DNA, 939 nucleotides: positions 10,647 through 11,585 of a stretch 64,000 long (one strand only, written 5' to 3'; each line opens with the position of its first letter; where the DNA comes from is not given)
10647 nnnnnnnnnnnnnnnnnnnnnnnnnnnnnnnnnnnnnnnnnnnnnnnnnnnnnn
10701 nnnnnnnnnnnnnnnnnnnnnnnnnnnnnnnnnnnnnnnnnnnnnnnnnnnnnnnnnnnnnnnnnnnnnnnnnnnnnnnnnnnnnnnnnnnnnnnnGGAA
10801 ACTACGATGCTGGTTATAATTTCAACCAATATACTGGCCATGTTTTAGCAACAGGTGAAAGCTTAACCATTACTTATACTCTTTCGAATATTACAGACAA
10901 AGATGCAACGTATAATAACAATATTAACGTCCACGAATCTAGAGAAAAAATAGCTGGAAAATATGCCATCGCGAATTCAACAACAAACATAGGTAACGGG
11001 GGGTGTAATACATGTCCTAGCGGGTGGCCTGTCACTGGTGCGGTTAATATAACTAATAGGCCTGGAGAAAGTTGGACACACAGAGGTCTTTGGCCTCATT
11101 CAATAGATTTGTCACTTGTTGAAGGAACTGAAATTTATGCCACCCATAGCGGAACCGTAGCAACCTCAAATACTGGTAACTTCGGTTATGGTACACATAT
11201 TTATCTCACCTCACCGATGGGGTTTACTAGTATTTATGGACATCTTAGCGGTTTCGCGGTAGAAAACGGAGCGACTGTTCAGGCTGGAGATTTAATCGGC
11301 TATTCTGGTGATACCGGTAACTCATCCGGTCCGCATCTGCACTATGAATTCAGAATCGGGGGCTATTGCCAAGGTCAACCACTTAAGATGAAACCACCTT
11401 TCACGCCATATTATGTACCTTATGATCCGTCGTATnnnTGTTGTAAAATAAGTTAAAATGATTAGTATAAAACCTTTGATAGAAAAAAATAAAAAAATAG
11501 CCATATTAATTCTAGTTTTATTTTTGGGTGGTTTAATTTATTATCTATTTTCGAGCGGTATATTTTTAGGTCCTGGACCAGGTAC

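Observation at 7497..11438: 1313-aa protein: long helical N-region, mid-protein TM hairpins, C-terminal M23 peptidase, ambiguous between T4SS hydrolase and tape-measure-like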

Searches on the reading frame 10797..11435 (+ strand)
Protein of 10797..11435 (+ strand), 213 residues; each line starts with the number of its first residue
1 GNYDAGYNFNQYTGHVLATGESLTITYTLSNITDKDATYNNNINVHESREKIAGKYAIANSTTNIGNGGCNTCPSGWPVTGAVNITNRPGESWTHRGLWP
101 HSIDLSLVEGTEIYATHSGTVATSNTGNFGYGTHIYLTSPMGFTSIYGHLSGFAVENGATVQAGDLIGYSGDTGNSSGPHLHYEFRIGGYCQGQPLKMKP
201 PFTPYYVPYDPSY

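Call 20: search_solved_structures(query=window:10797-11435:+, max_evalue=1e-9, show_alignments=5)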
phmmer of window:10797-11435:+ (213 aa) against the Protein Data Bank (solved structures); distinct sequences matched with E-value up to 1e-9: 21.
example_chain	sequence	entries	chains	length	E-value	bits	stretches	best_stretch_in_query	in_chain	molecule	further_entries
5j1l_A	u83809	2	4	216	5.8e-19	72.2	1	102-187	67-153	ToxR-activated gene (TagE)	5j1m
5j1l_B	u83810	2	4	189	1.5e-14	57.8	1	102-189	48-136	ToxR-activated gene (TagE)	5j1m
5j1k_A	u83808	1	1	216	1.9e-14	57.4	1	102-189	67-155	ToxR-activated gene (TagE)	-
3slu_A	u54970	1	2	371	4.8e-14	56.1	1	102-191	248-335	M23 peptidase domain protein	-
6muk_A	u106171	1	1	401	5.3e-14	56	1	102-191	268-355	Peptidase M23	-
9gy1_A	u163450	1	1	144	4e-13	53.1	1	97-191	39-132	Peptidase, M23 family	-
6jmx_A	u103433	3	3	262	5.5e-12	49.4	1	102-202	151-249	Peptidase M23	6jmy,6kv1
4qp5_A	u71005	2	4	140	1.8e-11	47.7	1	100-192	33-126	Lysostaphin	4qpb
2b44_A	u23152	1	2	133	2.1e-11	47.5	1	95-190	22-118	Glycyl-glycine endopeptidase lytM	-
2b0p_A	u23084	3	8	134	2.1e-11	47.5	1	95-190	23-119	Glycyl-glycine endopeptidase lytM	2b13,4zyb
6smk_A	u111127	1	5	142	3.1e-11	46.9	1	99-190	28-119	Peptidase_M23 domain-containing protein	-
5nmy_A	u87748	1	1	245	6.1e-11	46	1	100-192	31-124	Lysostaphin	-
4lxc_A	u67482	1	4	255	7.9e-11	45.6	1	100-192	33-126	Lysostaphin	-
6jn7_A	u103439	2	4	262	1.3e-10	44.9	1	102-202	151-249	Peptidase M23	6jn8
6jmz_A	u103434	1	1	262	1.3e-10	44.9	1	102-202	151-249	Peptidase M23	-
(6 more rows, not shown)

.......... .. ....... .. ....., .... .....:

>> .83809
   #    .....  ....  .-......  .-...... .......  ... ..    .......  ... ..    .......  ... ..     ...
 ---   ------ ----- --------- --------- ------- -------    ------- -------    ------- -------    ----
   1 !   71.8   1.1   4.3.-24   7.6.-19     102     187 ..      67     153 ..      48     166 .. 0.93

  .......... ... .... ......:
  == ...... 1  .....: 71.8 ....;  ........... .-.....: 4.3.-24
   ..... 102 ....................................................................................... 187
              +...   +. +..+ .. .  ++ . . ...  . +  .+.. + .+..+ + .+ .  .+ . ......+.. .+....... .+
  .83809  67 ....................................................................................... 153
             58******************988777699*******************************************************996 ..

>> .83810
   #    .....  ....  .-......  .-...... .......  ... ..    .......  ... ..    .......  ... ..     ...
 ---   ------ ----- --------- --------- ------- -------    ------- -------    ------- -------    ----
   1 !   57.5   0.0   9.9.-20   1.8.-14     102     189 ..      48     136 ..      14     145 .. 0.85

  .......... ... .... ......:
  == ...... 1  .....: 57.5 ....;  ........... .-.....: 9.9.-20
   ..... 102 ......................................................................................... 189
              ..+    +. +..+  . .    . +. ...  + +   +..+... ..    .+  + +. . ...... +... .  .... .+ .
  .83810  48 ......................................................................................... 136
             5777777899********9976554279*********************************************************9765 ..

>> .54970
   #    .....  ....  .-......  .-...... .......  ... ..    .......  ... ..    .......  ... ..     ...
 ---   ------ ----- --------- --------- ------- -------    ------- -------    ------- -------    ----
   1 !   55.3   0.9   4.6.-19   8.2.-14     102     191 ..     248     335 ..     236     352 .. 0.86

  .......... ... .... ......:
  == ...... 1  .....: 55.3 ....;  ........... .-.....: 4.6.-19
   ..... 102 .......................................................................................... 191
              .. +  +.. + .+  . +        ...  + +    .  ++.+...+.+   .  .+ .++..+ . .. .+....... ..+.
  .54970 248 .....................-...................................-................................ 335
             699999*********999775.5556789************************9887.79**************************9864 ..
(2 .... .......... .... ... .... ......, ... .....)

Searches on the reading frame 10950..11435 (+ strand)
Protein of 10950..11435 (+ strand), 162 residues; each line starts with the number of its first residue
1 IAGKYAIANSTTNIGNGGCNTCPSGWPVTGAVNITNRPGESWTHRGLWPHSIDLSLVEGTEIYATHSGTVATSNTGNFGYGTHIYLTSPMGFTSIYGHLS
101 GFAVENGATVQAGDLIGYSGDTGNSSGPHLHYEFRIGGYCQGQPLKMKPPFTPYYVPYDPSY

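Call 106: search_solved_structures(query=A9, max_evalue=1e-8, show_alignments=4)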
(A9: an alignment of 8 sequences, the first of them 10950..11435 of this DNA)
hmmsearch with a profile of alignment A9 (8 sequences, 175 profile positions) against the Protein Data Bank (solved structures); distinct sequences matched with E-value up to 1e-8: 33.
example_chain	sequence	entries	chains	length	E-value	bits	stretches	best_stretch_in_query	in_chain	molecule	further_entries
5j1l_A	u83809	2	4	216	1.3e-23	87.4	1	47-136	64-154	ToxR-activated gene (TagE)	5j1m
5j1l_B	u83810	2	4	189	2.4e-21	80.1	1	21-135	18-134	ToxR-activated gene (TagE)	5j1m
5j1k_A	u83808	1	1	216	3.1e-21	79.7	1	21-135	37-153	ToxR-activated gene (TagE)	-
3slu_A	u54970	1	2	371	2e-20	77.1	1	48-136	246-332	M23 peptidase domain protein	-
6muk_A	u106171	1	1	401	3.7e-20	76.2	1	48-136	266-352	Peptidase M23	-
9gy1_A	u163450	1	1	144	1.9e-18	70.6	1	48-136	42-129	Peptidase, M23 family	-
6ue4_A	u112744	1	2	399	2e-17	67.3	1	49-134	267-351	ShyA endopeptidase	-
6u2a_A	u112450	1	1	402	2e-17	67.3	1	49-134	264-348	ShyA endopeptidase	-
9m7n_A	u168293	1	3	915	1e-15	61.7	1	42-132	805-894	Gp16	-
5kvp_A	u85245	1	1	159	1.2e-15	61.4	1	50-135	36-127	Zoocin A endopeptidase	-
6smk_A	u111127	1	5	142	4.3e-15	59.7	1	49-137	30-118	Peptidase_M23 domain-containing protein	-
7qrl_A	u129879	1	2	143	5.6e-15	59.3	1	40-136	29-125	DipM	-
7qrl_C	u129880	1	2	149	5.6e-15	59.3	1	40-136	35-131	DipM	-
9k2v_E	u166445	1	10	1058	1.7e-14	57.7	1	40-139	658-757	Internal protein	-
4qp5_A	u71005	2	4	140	2e-14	57.5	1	50-134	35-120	Lysostaphin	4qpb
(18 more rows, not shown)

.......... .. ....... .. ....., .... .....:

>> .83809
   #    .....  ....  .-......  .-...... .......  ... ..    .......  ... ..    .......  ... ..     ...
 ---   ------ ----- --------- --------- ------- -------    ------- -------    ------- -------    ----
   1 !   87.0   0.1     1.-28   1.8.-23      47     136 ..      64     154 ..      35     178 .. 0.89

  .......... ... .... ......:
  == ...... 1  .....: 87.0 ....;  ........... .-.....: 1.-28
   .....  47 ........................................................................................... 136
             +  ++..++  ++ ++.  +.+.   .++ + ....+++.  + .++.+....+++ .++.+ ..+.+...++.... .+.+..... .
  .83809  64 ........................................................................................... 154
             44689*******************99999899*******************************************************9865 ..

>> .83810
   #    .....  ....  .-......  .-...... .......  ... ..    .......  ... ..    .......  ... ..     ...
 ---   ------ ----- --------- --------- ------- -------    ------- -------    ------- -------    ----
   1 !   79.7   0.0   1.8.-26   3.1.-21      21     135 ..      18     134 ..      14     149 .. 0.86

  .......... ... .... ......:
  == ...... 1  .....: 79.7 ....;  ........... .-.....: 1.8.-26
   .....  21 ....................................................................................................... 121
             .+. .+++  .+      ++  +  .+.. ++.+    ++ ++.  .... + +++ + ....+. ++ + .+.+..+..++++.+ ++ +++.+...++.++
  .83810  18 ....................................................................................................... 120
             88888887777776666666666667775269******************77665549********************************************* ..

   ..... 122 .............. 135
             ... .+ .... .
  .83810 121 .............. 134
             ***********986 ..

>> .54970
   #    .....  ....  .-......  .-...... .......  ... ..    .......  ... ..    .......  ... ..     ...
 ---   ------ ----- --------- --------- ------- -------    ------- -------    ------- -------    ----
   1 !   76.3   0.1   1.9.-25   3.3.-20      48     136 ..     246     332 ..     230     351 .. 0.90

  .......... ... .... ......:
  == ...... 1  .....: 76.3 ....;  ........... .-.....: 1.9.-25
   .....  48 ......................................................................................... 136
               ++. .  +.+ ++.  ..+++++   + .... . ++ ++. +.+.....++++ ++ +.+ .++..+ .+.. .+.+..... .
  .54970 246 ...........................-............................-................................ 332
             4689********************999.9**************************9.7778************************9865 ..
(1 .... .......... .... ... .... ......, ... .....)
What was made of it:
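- Checked: That position is Pro1200 in the window protein (call 106).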
